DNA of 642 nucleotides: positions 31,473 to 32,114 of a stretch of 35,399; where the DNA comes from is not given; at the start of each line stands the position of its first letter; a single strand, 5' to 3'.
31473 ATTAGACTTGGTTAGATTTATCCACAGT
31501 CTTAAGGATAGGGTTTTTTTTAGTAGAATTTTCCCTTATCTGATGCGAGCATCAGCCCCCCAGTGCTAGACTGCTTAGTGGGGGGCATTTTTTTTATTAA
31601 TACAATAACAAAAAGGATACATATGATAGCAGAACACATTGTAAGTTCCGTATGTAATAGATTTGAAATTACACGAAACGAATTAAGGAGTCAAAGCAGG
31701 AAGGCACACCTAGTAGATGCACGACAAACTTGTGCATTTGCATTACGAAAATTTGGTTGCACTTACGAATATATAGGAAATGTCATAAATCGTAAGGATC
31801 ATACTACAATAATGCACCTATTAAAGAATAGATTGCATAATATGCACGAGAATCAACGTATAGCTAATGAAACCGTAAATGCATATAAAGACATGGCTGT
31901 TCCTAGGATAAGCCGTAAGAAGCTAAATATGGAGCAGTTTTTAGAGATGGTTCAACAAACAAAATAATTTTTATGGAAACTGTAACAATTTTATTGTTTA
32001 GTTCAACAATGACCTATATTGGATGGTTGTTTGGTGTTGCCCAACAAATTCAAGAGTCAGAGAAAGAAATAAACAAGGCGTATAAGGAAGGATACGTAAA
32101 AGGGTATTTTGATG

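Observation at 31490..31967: Phage-encoded DnaA domain-IV-only protein preceded by a perfect DnaA box and a leader hairpin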

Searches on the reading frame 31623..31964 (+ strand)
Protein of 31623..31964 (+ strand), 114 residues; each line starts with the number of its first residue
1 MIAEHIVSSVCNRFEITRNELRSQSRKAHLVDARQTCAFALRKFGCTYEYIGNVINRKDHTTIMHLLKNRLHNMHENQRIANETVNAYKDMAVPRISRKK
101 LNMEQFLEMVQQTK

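Call 3: search_protein_families(library=pfam, proteins=[window:31623-31964:+], max_evalue=1)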
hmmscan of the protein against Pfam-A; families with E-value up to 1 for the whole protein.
window:31623-31964:+ (114 aa): 2 families
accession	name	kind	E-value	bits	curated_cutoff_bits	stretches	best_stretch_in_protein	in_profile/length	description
PF08299.17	Bac_DnaA_C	-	6.5e-17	61.8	31.5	1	4-68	2-67/69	Bacterial dnaA protein helix-turn-helix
PF01021.25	TYA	-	0.0036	16.8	22.9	1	28-90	285-346/384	Ty transposon capsid protein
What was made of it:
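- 31623..31967 (+): Gene for the 114-aa DnaA domain-IV-only protein, with AGGA 6-9 nt before the ATG. Pfam PF08299 E 6.5e-17 (call 3).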

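Call 4: search_protein_families(library=phrogs, proteins=[window:31623-31964:+], max_evalue=0.01)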
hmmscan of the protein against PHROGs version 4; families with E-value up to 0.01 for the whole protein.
window:31623-31964:+ (114 aa): 1 family
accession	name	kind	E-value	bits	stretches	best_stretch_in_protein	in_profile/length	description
phrog_16091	-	unknown function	0.00021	22.5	1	4-66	13-82/131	-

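Call 7: search_dna_similar(query=window:31623-31964:+, collection=phages, mode=protein, max_evalue=0.001, max_rows=40)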
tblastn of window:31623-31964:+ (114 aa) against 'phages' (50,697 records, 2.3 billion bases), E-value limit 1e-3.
Records with a match: 3; places in all: 3; records where one place covers at least 80% of the query: 1.
Best place of each record, by identity: <60% 3.
By first word of the organism name: Bacteriophage 3.
By host as written in the record: - 3.
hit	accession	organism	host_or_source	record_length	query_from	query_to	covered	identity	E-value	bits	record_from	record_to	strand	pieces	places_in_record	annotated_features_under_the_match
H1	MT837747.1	Bacteriophage sp.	human fecal samples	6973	1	93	82%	27.7%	8e-5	45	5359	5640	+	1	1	record has no annotation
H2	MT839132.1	Bacteriophage sp.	human fecal samples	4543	6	67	54%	33.3%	8e-4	43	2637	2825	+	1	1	record has no annotation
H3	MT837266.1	Bacteriophage sp.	human fecal samples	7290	1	67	59%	27.9%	5e-4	44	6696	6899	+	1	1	record has no annotation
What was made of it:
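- Tried and rejected: The DnaA_C protein found only three weak hits in unannotated faecal contigs (call 7).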

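Call 8: search_solved_structures(query=window:31623-31964:+, max_evalue=0.01, show_alignments=3)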
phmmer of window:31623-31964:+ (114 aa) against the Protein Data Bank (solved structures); distinct sequences matched with E-value up to 0.01: 3.
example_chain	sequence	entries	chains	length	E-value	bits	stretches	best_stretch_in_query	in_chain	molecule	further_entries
3pvp_A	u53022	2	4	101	0.00093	22.5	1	4-82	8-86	Chromosomal replication initiator protein dnaA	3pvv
2hcb_A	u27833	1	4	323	0.0031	20.8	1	6-70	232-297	Chromosomal replication initiator protein dnaA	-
1l8q_A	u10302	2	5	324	0.0031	20.8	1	6-70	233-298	Chromosomal replication initiator protein dnaA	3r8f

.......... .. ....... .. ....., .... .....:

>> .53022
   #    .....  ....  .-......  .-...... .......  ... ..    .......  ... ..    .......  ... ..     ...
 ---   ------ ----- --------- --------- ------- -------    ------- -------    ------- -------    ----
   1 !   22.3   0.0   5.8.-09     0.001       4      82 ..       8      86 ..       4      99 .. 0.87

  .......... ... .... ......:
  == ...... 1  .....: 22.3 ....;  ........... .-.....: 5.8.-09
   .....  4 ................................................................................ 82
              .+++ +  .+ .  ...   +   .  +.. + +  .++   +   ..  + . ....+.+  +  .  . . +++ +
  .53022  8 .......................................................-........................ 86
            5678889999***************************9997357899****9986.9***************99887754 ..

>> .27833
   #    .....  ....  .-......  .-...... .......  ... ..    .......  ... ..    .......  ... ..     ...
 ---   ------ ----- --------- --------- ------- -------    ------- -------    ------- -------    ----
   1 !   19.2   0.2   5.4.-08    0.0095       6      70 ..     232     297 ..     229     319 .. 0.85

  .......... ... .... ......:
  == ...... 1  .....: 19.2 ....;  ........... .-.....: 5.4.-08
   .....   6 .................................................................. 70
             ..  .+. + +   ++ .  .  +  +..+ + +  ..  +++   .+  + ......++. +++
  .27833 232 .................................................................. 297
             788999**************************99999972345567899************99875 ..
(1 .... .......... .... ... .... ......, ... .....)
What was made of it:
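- On Bac_DnaA_C (PF08299), DnaA DNA-binding domain: Aquifex DnaA also lacks the proline (call 8).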

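Call 9: find_homologous_proteins(query=window:31623-31964:+, max_evalue=0.001)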
Query window:31623-31964:+ (114 aa): 20 proteins with E <= 0.001 among 22 candidates.
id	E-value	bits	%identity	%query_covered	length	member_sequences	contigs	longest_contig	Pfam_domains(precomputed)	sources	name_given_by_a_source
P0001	3.8e-64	231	93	100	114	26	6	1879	PF08299.18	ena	-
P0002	1.2e-62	226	93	100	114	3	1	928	PF08299.18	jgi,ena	-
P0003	2.9e-59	215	88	98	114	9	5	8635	PF08299.18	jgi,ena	-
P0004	1.3e-53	197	83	98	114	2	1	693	PF08299.18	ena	-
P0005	2.0e-50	187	75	98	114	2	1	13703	PF08299.18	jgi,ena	-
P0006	1.1e-46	175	71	100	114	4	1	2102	PF08299.18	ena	-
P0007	9.9e-45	168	67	100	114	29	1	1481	PF08299.18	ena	-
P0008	1.3e-44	168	67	100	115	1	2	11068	PF08299.18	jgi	jgi:chromosomal replication initiation ATPase DnaA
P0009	6.3e-44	166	68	100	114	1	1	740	PF08299.18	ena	-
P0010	1.1e-42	162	69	100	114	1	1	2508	PF08299.18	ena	-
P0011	2.0e-42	161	66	98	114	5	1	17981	PF08299.18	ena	-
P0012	2.2e-42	161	69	98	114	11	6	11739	PF08299.18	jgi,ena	-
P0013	2.9e-41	157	64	100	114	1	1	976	PF08299.18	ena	-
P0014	8.4e-41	156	63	100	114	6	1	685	PF08299.18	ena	-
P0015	5.7e-40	153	65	100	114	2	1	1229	PF08299.18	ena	-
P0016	5.8e-40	153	63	98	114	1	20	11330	PF08299.18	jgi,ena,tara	tara:strand:+ start:305 stop:649 length:345 start_codon:yes stop_codon:yes gene_type:complete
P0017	7.3e-39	150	63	98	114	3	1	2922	PF08299.18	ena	-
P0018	8.3e-39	149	59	98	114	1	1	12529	PF08299.18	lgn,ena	-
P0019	3.2e-33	132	75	73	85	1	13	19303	PF08299.18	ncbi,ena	-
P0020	8.8e-30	121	95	54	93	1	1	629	PF08299.18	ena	-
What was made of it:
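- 31623..31967 (+): Twenty close homologues, nearly all 114-115 aa (two are shorter, 85 and 93 aa) (call 9).
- On Full-length replication initiator DnaA: All 20 close homologues are short, nearly all 114-115 aa (call 9).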

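Call 13: find_related_loci(query=window:31623-31964:+, collection=viral_contigs, flank=10000)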
Query window:31623-31964:+ (114 aa) in viral_contigs; peptide patterns used: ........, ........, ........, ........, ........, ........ (x = any residue, [..] = any of these).
32 stretches matched a pattern; 26 encode a relative of the query (tblastn E <= 1e-3); 26 distinct loci.
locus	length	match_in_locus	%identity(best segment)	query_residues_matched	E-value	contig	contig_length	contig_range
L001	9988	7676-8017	97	1-114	3e-74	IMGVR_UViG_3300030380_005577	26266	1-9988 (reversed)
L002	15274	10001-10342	93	1-114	1e-71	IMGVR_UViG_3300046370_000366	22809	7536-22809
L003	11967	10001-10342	86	1-114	4e-66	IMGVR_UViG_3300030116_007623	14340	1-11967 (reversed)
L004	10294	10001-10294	94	1-98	5e-61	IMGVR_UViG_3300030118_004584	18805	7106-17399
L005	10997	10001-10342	67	1-114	1e-51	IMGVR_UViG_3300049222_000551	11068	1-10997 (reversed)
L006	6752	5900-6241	65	1-114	3e-50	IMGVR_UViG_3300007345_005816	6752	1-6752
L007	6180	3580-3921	65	1-114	3e-50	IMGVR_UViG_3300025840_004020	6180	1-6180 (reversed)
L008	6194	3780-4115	66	1-112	3e-49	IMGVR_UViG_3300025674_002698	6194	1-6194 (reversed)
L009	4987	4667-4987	66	1-107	6e-48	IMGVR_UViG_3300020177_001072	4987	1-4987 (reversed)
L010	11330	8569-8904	63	1-112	1e-46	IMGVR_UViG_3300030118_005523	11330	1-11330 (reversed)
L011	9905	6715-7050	63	1-112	1e-46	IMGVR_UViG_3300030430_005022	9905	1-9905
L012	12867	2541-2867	51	4-112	3e-31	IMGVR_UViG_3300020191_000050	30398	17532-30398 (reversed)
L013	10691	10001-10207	38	3-68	3e-11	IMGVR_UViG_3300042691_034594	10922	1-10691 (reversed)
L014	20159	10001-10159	43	13-65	2e-10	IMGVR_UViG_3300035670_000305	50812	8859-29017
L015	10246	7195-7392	38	6-68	7e-10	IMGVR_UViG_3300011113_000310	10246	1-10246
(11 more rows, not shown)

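Call 14: find_encoding_contigs(protein=P0019, flank=10000, max_places=4)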
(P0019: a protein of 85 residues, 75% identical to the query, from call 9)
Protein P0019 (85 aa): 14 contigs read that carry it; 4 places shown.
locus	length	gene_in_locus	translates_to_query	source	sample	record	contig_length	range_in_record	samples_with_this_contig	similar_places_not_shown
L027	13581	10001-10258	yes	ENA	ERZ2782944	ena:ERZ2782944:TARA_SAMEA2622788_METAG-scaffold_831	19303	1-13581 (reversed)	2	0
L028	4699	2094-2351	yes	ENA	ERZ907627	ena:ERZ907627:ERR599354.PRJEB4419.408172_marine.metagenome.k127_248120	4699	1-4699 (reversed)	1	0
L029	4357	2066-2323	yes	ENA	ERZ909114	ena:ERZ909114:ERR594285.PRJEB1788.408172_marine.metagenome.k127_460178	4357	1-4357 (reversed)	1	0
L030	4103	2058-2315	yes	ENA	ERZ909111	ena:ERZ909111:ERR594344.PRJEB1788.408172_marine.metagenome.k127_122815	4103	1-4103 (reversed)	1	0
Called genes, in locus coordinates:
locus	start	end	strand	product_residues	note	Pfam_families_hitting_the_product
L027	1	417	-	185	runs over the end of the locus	-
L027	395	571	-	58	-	-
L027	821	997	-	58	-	-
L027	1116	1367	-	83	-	-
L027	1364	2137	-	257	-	PF23802:DUF7178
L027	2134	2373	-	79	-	-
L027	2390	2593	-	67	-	-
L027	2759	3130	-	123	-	-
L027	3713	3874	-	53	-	-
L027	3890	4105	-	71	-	PF24192:DUF7417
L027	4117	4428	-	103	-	-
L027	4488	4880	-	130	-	PF13730:HTH_36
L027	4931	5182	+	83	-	-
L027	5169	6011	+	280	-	PF12684:DUF3799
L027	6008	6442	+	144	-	-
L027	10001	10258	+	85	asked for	PF08299:Bac_DnaA_C (weak)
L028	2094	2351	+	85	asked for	PF08299:Bac_DnaA_C (weak)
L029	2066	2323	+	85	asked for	PF08299:Bac_DnaA_C (weak)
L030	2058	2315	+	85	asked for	PF08299:Bac_DnaA_C (weak)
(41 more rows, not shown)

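Call 40: find_related_loci(query=window:31623-31964:+, collection=genome_contigs, flank=6000)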
Query window:31623-31964:+ (114 aa) in genome_contigs; peptide patterns used: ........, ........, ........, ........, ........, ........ (x = any residue, [..] = any of these).
445 stretches matched a pattern; 308 encode a relative of the query (tblastn E <= 1e-3); the best 80 are kept; 80 distinct loci.
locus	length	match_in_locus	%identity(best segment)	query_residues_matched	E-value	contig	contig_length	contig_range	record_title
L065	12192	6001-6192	45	3-65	1e-13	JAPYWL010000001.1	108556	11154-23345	MAG: Deltaproteobacteria bacterium isolate RSWP7 scaffold_5_c1, whole genome shotgun sequence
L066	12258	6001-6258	34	6-90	2e-11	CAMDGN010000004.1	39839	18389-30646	MAG: candidate division WWE3 bacterium isolate MiH-22jul19-111 genome assembly, contig: MiH-22jul19-C1624, whole genome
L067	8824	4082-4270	38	4-65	3e-11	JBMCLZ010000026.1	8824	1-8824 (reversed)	MAG: Candidatus Dojkabacteria bacterium isolate D1M03_48 NODE_4677_length_8824_cov_3.610218, whole genome shotgun sequen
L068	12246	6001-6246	35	3-83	6e-11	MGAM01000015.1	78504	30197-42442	MAG: Candidatus Roizmanbacteria bacterium RIFCSPLOWO2_01_FULL_39_19 rifcsplowo2_01_scaffold_294, whole genome shotgun se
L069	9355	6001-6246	30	3-83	6e-11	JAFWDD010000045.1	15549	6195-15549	MAG: Bacillota bacterium isolate RGIG5631 Sheep_Duodenum-3__c395209, whole genome shotgun sequence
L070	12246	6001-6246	31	3-83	9e-11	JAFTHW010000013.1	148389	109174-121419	MAG: Clostridia bacterium isolate RGIG3833 Roe_deer_Cecum-1__c2297, whole genome shotgun sequence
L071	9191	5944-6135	41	3-65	1e-10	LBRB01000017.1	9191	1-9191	MAG: Berkelbacteria bacterium GW2011_GWA2_35_9 UR93_C0017, whole genome shotgun sequence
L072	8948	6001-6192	42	3-65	2e-10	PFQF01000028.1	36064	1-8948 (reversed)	MAG: Candidatus Berkelbacteria bacterium CG_4_10_14_0_2_um_filter_35_9_33_12 CG_4_10_14_0.2_scaffold_425_c, whole genome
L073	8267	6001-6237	30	6-83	2e-10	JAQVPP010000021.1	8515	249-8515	MAG: Candidatus Paceibacterota bacterium isolate STF1_206 NODE_28383_length_8515_cov_3.304602_Sandtown_F1, whole genome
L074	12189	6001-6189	39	3-65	2e-10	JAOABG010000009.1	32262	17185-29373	MAG: bacterium isolate SKW172 NODE_9_length_32297_cov_4.144196, whole genome shotgun sequence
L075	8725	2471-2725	32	6-89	2e-10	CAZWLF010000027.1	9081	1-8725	MAG TPA_asm: uncultured Gammaproteobacteria bacterium isolate binchicken_co387_691 genome assembly, contig: NODE_10462_l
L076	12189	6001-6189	41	3-65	3e-10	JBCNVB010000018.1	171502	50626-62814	MAG: bacterium isolate DT_Bin_34 contig18, whole genome shotgun sequence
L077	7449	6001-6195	40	6-69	4e-10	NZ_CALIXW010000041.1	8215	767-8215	MAG: uncultured Porphyromonas sp. isolate ERR589641_bin.68_CONCOCT_v1.1_MAG ERZ773067.3023, whole genome shotgun sequenc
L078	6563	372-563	42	3-65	4e-10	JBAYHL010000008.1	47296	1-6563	MAG: Patescibacteria group bacterium isolate SO_2016_GW1_149 scaffold01433_OW334_2016, whole genome shotgun sequence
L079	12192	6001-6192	39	3-65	9e-13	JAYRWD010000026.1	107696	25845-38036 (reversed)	MAG: Candidatus Dojkabacteria bacterium isolate NJ_NJASGE3bin.36 k141_595626, whole genome shotgun sequence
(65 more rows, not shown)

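Call 45: search_protein_representatives(protein=window:31623-31964:+)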
Query: 114 residues. Proteins with E-value up to 0.001 (for the whole library): 1214; up to 1e-10: 13; up to 1e-30: 0. The best 150 are listed.
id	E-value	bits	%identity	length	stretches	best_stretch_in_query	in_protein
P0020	2.8e-30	120.5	94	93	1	1-62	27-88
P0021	1.6e-24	102.0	50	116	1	4-112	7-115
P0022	6.4e-23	96.8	46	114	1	3-112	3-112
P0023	1.4e-18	82.9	41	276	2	4-78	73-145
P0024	1.8e-17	79.4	34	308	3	5-71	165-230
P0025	8.0e-17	77.3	43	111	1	1-98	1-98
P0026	1.2e-16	76.7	44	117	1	2-104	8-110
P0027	1.8e-14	69.7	41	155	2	8-73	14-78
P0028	4.3e-14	68.5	34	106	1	1-97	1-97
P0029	1.4e-12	63.7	31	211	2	3-91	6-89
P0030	4.4e-12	62.1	39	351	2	15-68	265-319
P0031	1.0e-11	60.9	30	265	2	6-69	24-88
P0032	6.0e-11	58.4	28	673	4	4-71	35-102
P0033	4.8e-10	55.5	31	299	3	4-70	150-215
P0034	7.5e-10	54.9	47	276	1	3-65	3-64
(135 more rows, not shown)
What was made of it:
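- Closest known: Stand-alone DnaA C-terminal proteins annotated in other phages. Same: Most of the 150 best hits among 1.8 billion representative proteins are 70-200 aa long (call 45).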

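Call 46: predict_structure(protein=window:31623-31964:+)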
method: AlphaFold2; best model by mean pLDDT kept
length: 114 residues; sequences in the alignment: 1
mean_pLDDT: 67.1   pTM: 0.46
mean pLDDT of the five models: 67.1, 52.0, 49.2, 48.2, 45.4
residues with pLDDT >= 90: 7; 70-90: 42; 50-70: 44; < 50: 21
segments of 3 or more residues with pLDDT < 50: 66-71, 93-99, 112-114
pLDDT, mean of each block of 10 residues (from residue 1): 79 90 88 80 79 59 48 58 55 48 62 50
secondary structure, 60 per line:
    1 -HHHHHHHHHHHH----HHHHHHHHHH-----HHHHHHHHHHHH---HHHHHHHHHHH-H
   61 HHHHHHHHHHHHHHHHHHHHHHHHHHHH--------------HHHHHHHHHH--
elements in order: H2-13 H18-27 H33-44 H48-58 H60-88 H103-112

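Call 54: predict_structure(alignment_id=A2)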
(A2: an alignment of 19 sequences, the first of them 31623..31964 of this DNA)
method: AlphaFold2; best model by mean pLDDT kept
length: 114 residues; sequences in the alignment: 19
mean_pLDDT: 85.1   pTM: 0.73
mean pLDDT of the five models: 85.1, 82.4, 80.6, 79.5, 79.3
residues with pLDDT >= 90: 61; 70-90: 36; 50-70: 9; < 50: 8
segments of 3 or more residues with pLDDT < 50: 95-101
pLDDT, mean of each block of 10 residues (from residue 1): 89 96 93 96 91 86 88 94 90 54 68 61
secondary structure, 60 per line:
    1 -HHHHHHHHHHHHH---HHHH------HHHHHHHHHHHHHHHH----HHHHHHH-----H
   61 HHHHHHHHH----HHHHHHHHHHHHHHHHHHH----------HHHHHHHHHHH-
elements in order: H2-14 H18-21 H28-43 H48-54 H60-69 H74-92 H103-113
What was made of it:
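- On Bac_DnaA_C (PF08299), DnaA DNA-binding domain: AlphaFold2 model with pLDDT 85 (call 54).
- Tried and rejected: It was poor (pLDDT 67, call 46) and was replaced by the alignment-based model (call 54).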

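Call 59: search_protein_families(library=ncbifam, proteins=[window:31623-31964:+], max_evalue=0.01)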
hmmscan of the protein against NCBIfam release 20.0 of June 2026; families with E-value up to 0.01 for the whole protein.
window:31623-31964:+ (114 aa): 3 families
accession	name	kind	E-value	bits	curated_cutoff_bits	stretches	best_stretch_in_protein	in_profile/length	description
TIGR00362.1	DnaA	equivalog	5.2e-13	48.8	343.9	1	4-84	349-430/437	chromosomal replication initiator protein DnaA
NF001154.0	PRK00149.3-3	equivalog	1.6e-12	47.1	410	1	4-83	369-449/462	chromosomal replication initiator protein DnaA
NF009087.0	PRK12422.1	equivalog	4.6e-05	22.8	657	1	4-85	355-436/455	chromosomal replication initiator protein DnaA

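Call 60: fold_search(model_id=the predicted structure, library=pdb)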
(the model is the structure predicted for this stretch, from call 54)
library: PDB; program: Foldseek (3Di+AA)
matches with E <= 10: 139; with E <= 0.001: 1
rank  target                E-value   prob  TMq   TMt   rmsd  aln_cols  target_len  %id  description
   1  3pvp_B                7.6e-04  1.00  0.59  0.69   3.7        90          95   27  Structure of Mycobacterium tuberculosis DnaA-DBD in complex with box2 DNA (released 2011-05-25)
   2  3pvp_A                1.5e-03  1.00  0.59  0.69   3.6        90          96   27  Structure of Mycobacterium tuberculosis DnaA-DBD in complex with box2 DNA (released 2011-05-25)
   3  1j1v_A                6.1e-03  1.00  0.61  0.72   3.6        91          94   20  Crystal structure of DnaA domainIV complexed with DnaAbox DNA (released 2003-04-22)
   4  1l8q                  1.3e-02  1.00  0.66  0.25   2.6        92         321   21  CRYSTAL STRUCTURE OF DNA REPLICATION INITIATION FACTOR (released 2002-09-25)
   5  3r8f_A                2.0e-02  1.00  0.63  0.25   2.7        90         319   21  Replication initiator DnaA bound to AMPPCP and single-stranded DNA (released 2011-09-28)
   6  8btg_C                3.8e-02  1.00  0.61  0.23   3.4        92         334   18  Cryo-EM structure of the bacterial replication origin opening basal unwinding system (released 2024-02-14)
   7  8btg_B                4.4e-02  1.00  0.60  0.23   3.6        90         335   19  Cryo-EM structure of the bacterial replication origin opening basal unwinding system (released 2024-02-14)
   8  8btg_A                5.5e-02  1.00  0.58  0.22   3.8        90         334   19  Cryo-EM structure of the bacterial replication origin opening basal unwinding system (released 2024-02-14)
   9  2hcb_C                9.7e-02  1.00  0.54  0.22   4.5        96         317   22  Structure of AMPPCP-bound DnaA from Aquifex aeolicus (released 2006-07-25)
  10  2hcb_A                1.1e-01  1.00  0.57  0.23   3.1        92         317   20  Structure of AMPPCP-bound DnaA from Aquifex aeolicus (released 2006-07-25)
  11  3iwf_B                1.4e+00  0.30  0.28  0.34   6.4        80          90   18  The Crystal Structure of the N-terminal domain of a RpiR Transcriptional Regulator from Staphylococcus epidermidis to  (released 2009-09-15)
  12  8vrq_A                1.7e+00  0.33  0.30  0.15   8.6        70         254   10  Rns pocket mutant - R75A (released 2025-07-23)
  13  3iwf_A                2.0e+00  0.23  0.28  0.35   6.3        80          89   18  The Crystal Structure of the N-terminal domain of a RpiR Transcriptional Regulator from Staphylococcus epidermidis to  (released 2009-09-15)
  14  2k9s_MODEL_1_A        2.9e+00  0.35  0.36  0.38   6.8        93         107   12  Solution structure of dna binding domain of E. coli arac (released 2008-11-25)
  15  6yj4_V                3.1e+00  0.08  0.21  0.20  10.8        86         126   14  Structure of Yarrowia lipolytica complex I at 2.7 A (released 2020-08-12)
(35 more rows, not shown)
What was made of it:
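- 31623..31967 (+): AlphaFold2 model with alignment, pLDDT 85, with best PDB matches 3pvp and 1j1v (calls 54, 60).
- On Bac_DnaA_C (PF08299), DnaA DNA-binding domain: The ten best PDB matches are all DnaA chains, led by the DNA complexes 3pvp and 1j1v (call 60).
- Closest known: DnaA domain IV. Same: Same fold (Foldseek probability 1.00, TM 0.59-0.72; call 60) and the same Pfam family (call 3).
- The model's top PDB matches are the DnaA domain IV-DNA complexes 3pvp and 1j1v, with probability 1.00 (call 60).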
